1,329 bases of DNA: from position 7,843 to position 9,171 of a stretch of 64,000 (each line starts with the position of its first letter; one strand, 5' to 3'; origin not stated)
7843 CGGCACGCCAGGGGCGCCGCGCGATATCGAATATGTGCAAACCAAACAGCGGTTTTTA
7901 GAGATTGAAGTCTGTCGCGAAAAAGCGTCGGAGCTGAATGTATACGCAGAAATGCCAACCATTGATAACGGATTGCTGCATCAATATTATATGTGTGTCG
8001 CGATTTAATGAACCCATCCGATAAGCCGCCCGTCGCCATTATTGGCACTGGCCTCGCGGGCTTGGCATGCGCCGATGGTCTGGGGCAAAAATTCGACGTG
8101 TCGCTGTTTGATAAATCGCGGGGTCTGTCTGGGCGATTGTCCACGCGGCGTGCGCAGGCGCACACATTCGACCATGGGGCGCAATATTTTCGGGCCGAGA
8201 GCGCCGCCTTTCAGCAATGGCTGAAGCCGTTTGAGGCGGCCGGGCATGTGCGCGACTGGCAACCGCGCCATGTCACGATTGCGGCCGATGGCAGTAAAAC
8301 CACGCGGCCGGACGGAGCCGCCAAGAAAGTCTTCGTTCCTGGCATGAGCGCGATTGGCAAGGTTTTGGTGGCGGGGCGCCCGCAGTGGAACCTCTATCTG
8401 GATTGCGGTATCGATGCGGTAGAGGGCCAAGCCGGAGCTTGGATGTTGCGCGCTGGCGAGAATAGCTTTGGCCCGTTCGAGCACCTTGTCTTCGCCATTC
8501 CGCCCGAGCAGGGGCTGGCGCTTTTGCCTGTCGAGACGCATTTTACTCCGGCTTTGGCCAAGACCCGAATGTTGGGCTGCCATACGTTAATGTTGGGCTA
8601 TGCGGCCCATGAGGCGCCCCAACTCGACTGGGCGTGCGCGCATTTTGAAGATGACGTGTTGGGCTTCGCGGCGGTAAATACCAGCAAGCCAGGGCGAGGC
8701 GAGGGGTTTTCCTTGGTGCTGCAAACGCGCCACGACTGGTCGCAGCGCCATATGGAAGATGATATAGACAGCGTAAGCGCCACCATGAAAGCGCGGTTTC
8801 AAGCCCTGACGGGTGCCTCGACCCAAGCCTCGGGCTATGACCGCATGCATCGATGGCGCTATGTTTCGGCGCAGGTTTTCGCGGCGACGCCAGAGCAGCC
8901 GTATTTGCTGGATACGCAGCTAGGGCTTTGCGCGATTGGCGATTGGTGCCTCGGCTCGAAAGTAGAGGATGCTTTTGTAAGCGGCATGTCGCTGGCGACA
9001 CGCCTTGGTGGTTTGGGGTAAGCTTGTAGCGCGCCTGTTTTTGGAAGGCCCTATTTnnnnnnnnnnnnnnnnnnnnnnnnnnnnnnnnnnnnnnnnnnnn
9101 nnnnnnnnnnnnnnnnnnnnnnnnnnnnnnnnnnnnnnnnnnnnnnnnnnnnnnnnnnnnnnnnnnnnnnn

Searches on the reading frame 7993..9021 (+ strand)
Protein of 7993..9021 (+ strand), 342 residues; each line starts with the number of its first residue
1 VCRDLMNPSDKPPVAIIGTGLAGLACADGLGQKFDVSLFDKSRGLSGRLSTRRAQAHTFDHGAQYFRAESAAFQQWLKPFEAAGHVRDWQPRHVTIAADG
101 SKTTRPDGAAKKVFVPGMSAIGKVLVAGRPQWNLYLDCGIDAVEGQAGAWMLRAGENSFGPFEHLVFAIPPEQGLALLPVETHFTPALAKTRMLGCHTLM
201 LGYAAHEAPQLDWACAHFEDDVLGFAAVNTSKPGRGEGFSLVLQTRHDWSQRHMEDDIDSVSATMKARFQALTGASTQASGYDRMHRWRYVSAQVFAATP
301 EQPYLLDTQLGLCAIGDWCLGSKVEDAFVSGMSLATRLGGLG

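Call 8: search_protein_families(library=ncbifam, proteins=[window:7993-9021:+])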
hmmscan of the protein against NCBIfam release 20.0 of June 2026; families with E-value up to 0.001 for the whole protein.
window:7993-9021:+ (342 aa): 7 families
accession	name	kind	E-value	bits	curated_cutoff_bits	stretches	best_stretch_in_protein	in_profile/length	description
TIGR03467.1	HpnE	equivalog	2.6e-10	40.2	283.05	1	14-64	1-54/430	hydroxysqualene dehydroxylase HpnE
TIGR02734.1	crtI_fam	subfamily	4.3e-05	22.4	238.1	1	15-65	2-53/504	phytoene desaturase family protein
NF008841.0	PRK11883.1-1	equivalog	5.1e-05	22.4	517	1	13-73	5-69/453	protoporphyrinogen oxidase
NF058655.1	CrtID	equivalog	8.1e-05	21.6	640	1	14-81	1-68/478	bifunctional phytoene desaturase/3,4-desaturase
TIGR00562.1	proto_IX_ox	equivalog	0.00019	20.1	97.85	1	13-78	4-72/470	protoporphyrinogen oxidase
NF053546.1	violacein_VioA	equivalog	0.00035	20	600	1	14-68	2-62/411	flavin-dependent violacein biosynthesis tryptophan-2 monooxygenase VioA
NF045663.1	diclust_near_Sec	equivalog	0.00062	18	530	1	6-55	101-151/759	pyridine nucleotide-disulfide oxidoreductase/dicluster-binding protein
